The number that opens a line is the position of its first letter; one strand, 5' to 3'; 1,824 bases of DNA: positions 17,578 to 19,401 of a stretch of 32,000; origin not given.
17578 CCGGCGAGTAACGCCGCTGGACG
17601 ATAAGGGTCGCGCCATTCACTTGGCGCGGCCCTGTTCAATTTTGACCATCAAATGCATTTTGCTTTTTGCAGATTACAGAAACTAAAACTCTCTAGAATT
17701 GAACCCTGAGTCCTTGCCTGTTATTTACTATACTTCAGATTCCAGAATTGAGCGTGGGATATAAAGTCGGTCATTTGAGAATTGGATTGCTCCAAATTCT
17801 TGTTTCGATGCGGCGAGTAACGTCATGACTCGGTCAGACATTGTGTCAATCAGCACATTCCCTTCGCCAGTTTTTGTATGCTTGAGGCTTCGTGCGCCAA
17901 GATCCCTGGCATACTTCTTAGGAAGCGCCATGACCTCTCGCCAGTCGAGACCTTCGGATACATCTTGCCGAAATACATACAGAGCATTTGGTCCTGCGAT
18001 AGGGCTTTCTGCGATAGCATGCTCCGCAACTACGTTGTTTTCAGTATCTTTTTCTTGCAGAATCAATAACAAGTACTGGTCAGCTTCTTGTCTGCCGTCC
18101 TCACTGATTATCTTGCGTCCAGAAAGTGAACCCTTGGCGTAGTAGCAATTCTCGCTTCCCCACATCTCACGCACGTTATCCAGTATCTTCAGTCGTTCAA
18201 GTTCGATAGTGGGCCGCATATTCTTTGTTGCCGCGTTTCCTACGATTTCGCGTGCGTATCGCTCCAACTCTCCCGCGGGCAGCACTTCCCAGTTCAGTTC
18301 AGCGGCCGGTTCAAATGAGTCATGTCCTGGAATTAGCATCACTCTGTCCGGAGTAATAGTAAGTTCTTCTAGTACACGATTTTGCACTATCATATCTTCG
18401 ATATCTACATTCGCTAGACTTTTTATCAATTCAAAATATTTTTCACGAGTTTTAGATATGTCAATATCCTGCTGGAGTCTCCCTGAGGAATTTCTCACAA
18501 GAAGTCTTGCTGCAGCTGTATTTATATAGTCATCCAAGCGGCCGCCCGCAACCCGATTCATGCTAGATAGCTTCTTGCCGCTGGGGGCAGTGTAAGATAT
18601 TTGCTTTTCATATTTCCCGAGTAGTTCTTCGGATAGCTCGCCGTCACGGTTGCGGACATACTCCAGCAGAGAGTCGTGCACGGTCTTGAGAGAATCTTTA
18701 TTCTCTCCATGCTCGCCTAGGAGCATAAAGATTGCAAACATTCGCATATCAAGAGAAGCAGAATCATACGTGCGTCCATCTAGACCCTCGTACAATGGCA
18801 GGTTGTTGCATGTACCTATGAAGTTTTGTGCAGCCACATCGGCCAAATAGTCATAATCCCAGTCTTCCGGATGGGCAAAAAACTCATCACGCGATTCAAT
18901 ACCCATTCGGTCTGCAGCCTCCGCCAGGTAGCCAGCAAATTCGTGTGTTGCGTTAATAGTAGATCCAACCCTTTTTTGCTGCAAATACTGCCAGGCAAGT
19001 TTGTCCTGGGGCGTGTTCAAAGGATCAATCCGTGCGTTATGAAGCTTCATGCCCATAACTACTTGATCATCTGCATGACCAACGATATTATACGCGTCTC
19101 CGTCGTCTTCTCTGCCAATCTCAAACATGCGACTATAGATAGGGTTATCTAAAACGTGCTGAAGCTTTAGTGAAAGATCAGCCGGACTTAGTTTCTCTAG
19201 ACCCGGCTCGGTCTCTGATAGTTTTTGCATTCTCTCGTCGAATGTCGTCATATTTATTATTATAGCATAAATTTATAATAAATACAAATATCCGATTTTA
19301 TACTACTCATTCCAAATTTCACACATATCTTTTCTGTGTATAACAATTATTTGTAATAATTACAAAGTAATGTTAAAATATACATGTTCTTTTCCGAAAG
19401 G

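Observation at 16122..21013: ORFan island of self-contained expression cassettes between rel-GNAT and nudix-ppa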

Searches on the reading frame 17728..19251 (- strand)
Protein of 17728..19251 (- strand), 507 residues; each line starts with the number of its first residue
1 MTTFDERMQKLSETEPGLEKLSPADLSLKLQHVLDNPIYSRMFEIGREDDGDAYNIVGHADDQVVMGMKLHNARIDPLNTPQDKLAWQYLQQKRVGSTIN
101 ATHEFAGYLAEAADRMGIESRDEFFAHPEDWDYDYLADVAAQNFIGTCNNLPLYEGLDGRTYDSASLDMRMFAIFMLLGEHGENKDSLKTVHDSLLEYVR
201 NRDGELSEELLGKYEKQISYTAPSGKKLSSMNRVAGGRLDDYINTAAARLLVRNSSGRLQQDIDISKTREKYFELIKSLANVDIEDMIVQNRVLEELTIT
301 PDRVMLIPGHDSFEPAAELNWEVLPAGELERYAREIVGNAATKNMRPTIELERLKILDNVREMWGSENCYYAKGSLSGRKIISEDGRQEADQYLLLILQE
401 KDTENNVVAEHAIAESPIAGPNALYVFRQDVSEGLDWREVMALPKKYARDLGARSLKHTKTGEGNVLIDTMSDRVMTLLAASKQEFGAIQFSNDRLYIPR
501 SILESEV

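Call 4: search_protein_families(library=pfam, proteins=[window:17728-19251:-], max_evalue=1)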
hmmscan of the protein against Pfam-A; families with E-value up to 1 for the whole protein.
window:17728-19251:- (507 aa): 1 family
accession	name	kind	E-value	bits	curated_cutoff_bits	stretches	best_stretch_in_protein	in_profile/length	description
PF01429.25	MBD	-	0.11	12.6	21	1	214-235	29-50/77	Methyl-CpG binding domain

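Call 5: search_protein_families(library=padloc, proteins=[window:17728-19251:-], max_evalue=1)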
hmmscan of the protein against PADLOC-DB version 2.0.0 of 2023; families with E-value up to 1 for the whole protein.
window:17728-19251:- (507 aa): 0 families

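Call 6: search_protein_families(library=phrogs, proteins=[window:17728-19251:-], max_evalue=1)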
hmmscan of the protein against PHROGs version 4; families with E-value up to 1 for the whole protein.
window:17728-19251:- (507 aa): 0 families

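Call 7: find_encoding_contigs(protein=window:17728-19251:-, flank=10000, max_places=6)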
Protein window:17728-19251:- (507 aa): 2 contigs read that carry it; 1 place shown.
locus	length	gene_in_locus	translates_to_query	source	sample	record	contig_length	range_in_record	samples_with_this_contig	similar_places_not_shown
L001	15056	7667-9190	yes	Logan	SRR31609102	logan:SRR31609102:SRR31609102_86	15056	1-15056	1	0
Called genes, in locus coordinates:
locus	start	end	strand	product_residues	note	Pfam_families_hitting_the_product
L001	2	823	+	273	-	?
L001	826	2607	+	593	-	PF00664:ABC_membrane, PF02463:SMC_N (weak), PF00005:ABC_tran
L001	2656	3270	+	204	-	PF00254:FKBP_C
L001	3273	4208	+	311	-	PF07992:Pyr_redox_2, PF13738:Pyr_redox_3, PF00070:Pyr_redox (weak)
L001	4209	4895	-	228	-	PF03009:GDPD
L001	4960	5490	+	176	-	PF00719:Pyrophosphatase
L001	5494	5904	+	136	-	PF00293:NUDIX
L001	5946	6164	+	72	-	-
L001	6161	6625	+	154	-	-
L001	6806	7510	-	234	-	-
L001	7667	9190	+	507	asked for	-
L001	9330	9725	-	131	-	-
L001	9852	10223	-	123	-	-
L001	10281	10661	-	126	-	-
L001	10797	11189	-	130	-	PF00583:Acetyltransf_1 (weak)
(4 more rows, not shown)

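Call 18: search_protein_families(library=ncbifam, proteins=[window:17728-19251:-], max_evalue=10)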
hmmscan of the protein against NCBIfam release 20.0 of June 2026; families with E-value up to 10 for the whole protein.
window:17728-19251:- (507 aa): 0 families

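Call 19: search_solved_structures(query=window:17728-19251:-, max_evalue=10)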
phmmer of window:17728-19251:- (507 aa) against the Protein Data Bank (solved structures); distinct sequences matched with E-value up to 10: 0.

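Call 20: find_homologous_proteins(query=window:17728-19251:-, max_evalue=0.001)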
Query window:17728-19251:- (507 aa): 33 proteins with E <= 0.001 among 8000 candidates.
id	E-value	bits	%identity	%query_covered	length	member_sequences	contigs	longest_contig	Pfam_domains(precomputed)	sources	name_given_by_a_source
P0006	0.0e+0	1137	100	100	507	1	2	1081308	-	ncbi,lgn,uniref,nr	ncbi:hypothetical protein GII36_03710 [Candidatus Mycosynbacter amalyticus]|uniref:Uncharacterized p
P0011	3.6e-81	292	37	97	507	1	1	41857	-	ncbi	-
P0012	1.5e-78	283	39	87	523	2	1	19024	-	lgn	-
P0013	2.3e-73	266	37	79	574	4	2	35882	-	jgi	jgi:hypothetical protein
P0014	5.8e-72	261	34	97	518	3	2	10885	-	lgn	-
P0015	1.1e-71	261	33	97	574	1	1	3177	-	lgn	-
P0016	4.2e-71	259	38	76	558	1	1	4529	-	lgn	-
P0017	3.2e-70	256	38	76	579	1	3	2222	-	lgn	-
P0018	8.5e-70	254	34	96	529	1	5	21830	-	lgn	-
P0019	2.7e-69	253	43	60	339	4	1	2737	-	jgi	jgi:hypothetical protein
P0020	1.7e-68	250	42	65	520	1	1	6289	-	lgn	-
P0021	1.8e-68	250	42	65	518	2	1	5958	-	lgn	-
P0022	2.3e-67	246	41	67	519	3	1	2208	-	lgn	-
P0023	3.0e-67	246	53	42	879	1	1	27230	-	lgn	-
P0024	3.8e-67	246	41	67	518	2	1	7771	-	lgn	-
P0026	2.2e-65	240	42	66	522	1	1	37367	-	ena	-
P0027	1.2e-63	234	41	66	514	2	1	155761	-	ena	-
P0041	2.4e-42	164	47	37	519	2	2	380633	-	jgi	jgi:hypothetical protein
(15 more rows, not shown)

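Call 21: find_encoding_contigs(protein=P0011, flank=10000, max_places=2)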
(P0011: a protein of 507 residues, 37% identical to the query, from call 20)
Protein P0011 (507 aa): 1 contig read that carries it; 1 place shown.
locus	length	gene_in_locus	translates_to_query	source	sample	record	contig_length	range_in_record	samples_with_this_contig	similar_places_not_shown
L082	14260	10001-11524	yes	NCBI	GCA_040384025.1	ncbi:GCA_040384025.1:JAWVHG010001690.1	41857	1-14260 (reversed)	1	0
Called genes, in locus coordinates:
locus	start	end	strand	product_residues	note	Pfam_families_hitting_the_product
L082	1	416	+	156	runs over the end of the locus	PF00293:NUDIX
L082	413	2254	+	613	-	PF00664:ABC_membrane (weak), PF02463:SMC_N (weak), PF00005:ABC_tran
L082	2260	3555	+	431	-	PF09335:VTT_dom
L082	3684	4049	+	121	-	-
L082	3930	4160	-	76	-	-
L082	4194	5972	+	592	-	-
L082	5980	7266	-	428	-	-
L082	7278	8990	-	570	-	PF14417:MEDS, PF00512:HisKA, PF02518:HATPase_c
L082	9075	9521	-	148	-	PF22811:Zn_ribbon_NrdR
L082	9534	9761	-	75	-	-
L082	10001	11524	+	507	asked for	-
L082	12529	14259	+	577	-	?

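Call 22: find_encoding_contigs(protein=P0027, flank=10000, max_places=2)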
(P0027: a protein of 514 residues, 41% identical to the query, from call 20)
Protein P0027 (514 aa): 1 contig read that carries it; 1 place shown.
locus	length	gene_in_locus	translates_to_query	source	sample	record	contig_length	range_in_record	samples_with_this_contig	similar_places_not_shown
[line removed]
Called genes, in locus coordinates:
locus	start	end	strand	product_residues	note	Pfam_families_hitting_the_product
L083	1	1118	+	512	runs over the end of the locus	PF00512:HisKA, PF02518:HATPase_c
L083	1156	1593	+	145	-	PF00072:Response_reg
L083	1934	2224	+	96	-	-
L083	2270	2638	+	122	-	-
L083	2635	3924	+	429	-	PF00817:IMS, PF11799:IMS_C, PF13438:DUF4113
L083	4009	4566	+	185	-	PF05711:TylF, PF13578:Methyltransf_24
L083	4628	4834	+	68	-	PF11160:Hva1_TUDOR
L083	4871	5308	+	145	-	PF02590:SPOUT_MTase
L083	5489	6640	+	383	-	-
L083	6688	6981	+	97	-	-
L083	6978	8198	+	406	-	PF03773:ArsP_1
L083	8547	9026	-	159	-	PF01467:CTP_transf_like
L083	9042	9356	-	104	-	-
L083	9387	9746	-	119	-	-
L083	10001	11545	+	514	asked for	-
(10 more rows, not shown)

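Call 23: find_encoding_contigs(protein=P0041, flank=10000, max_places=2)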
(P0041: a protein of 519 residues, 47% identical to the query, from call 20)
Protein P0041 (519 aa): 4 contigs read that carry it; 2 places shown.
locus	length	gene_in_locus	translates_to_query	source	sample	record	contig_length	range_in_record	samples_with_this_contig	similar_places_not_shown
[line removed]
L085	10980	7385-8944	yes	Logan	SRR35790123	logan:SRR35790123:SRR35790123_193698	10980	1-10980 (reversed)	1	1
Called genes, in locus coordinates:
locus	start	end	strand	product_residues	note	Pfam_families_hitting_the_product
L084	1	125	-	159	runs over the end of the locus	PF01197:Ribosomal_L31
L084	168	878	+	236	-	PF00318:Ribosomal_S2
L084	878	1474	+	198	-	PF00889:EF_TS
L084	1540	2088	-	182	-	-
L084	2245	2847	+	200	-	PF01765:RRF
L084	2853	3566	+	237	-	PF01255:Prenyltransf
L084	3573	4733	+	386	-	PF02163:Peptidase_M50, PF13180:PDZ_2, PF17820:PDZ_6 (weak)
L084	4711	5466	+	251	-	PF02517:Rce1-like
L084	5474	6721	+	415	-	PF00587:tRNA-synt_2b, PF03129:HGTP_anticodon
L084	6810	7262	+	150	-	PF03449:GreA_GreB_N, PF01272:GreA_GreB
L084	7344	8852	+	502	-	PF01336:tRNA_anti-codon, PF00152:tRNA-synt_2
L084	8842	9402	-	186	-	-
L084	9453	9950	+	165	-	PF04307:YdjM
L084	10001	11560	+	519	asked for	-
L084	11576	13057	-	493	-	PF02518:HATPase_c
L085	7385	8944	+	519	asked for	-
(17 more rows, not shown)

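Call 43: find_related_loci(query=window:17728-19251:-, collection=viral_contigs, flank=8000)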
Query window:17728-19251:- (507 aa) in viral_contigs; peptide patterns used: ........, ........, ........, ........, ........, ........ (x = any residue, [..] = any of these).
6 stretches matched a pattern, but none encodes a relative of the query by tblastn (E <= 1e-3).

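Call 49: search_protein_families(library=pfam, proteins=[L090:3516-4334:-, L090:1457-2020:+], max_evalue=0.1)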
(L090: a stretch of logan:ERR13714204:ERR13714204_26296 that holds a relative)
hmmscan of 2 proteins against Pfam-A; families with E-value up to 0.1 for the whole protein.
L090:3516-4334:- (272 aa): 0 families

L090:1457-2020:+ (187 aa): 0 families

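Call 81: search_protein_families(library=pfam, proteins=[P0049, P0157, P0159, P0176, P0053, P0059, P0065, P0085, P0149, P0155], max_evalue=0.01)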
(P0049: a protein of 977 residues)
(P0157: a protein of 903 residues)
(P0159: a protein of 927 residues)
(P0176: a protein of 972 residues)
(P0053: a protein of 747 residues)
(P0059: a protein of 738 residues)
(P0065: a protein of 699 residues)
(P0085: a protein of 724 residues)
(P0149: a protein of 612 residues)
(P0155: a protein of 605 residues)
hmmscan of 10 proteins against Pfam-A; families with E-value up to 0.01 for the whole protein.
P0049 (977 aa): 0 families

P0157 (903 aa): 0 families

P0159 (927 aa): 0 families

P0176 (972 aa): 3 families
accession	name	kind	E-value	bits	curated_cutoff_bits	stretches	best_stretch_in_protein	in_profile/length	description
PF14622.11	Ribonucleas_3_3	-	3.3e-10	40.6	35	1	285-398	4-113/128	Ribonuclease-III-like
PF00035.32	dsrm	-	4.1e-08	34.1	23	1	196-239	20-63/66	Double-stranded RNA binding motif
PF00636.31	Ribonuclease_3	-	0.00082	20.6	27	1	314-397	3-102/102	Ribonuclease III domain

P0053 (747 aa): 1 family
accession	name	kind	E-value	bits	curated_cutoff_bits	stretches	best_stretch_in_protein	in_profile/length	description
PF18167.6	Sa_NUDIX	-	0.0028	18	25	0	221-287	63-130/199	SMODS-associated NUDIX domain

P0059 (738 aa): 0 families

P0065 (699 aa): 0 families

P0085 (724 aa): 0 families

P0149 (612 aa): 0 families

P0155 (605 aa): 0 families

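Call 116: find_encoding_contigs(protein=P0026, flank=7000, max_places=1)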
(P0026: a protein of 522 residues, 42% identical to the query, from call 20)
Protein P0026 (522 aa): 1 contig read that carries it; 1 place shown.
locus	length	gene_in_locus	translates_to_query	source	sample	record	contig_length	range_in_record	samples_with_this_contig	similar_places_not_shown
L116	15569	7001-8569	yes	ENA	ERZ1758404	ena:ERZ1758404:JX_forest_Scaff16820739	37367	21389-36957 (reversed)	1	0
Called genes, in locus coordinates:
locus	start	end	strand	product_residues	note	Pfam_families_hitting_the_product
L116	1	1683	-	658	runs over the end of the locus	PF01011:PQQ, PF13360:PQQ_2 (weak), PF13570:Beta-prop_ACSF4 (weak)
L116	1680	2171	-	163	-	-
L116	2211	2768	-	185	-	-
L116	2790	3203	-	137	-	-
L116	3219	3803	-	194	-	PF18306:LDcluster4, PF03641:Lysine_decarbox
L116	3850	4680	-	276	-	PF00300:His_Phos_1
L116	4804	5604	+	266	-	PF00005:ABC_tran, PF13304:AAA_21 (faint)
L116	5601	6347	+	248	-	PF01061:ABC2_membrane, PF12698:ABC2_membrane_3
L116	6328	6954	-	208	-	PF06299:DUF1045 (weak)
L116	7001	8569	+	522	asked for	-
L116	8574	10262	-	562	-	PF00128:Alpha-amylase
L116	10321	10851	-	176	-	PF04073:tRNA_edit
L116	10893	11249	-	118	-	PF04343:DUF488, PF22751:DUF488-N3a, PF22752:DUF488-N3i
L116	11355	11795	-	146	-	PF04471:Mrr_cat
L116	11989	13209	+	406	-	PF00270:DEAD, PF04851:ResIII, PF00271:Helicase_C, PF16203:ERCC3_RAD25_C (weak)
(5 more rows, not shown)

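Call 117: find_encoding_contigs(protein=P0013, flank=7000, max_places=1)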
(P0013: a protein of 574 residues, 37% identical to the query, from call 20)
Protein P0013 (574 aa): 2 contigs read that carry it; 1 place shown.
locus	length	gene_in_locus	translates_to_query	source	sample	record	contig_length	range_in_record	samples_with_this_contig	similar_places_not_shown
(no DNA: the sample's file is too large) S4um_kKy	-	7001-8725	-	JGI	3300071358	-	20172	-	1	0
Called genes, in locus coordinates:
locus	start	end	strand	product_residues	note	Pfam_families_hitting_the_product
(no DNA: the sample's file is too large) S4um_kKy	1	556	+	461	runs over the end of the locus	?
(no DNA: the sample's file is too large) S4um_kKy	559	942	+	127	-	PF00072:Response_reg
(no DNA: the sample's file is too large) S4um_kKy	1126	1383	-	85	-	-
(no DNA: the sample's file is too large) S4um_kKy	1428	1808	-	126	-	PF03779:SPW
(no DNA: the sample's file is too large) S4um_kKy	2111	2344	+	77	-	-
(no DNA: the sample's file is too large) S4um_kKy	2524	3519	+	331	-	-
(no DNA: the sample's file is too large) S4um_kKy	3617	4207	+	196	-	-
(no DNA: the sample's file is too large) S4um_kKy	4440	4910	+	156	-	-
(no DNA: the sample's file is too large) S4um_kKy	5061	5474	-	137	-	-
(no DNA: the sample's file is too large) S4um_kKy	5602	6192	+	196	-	-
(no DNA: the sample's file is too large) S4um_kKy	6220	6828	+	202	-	-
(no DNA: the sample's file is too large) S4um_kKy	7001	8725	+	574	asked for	-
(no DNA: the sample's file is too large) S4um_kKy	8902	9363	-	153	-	-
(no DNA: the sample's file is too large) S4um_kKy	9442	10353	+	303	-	-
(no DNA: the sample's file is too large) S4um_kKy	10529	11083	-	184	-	PF09997:DUF2238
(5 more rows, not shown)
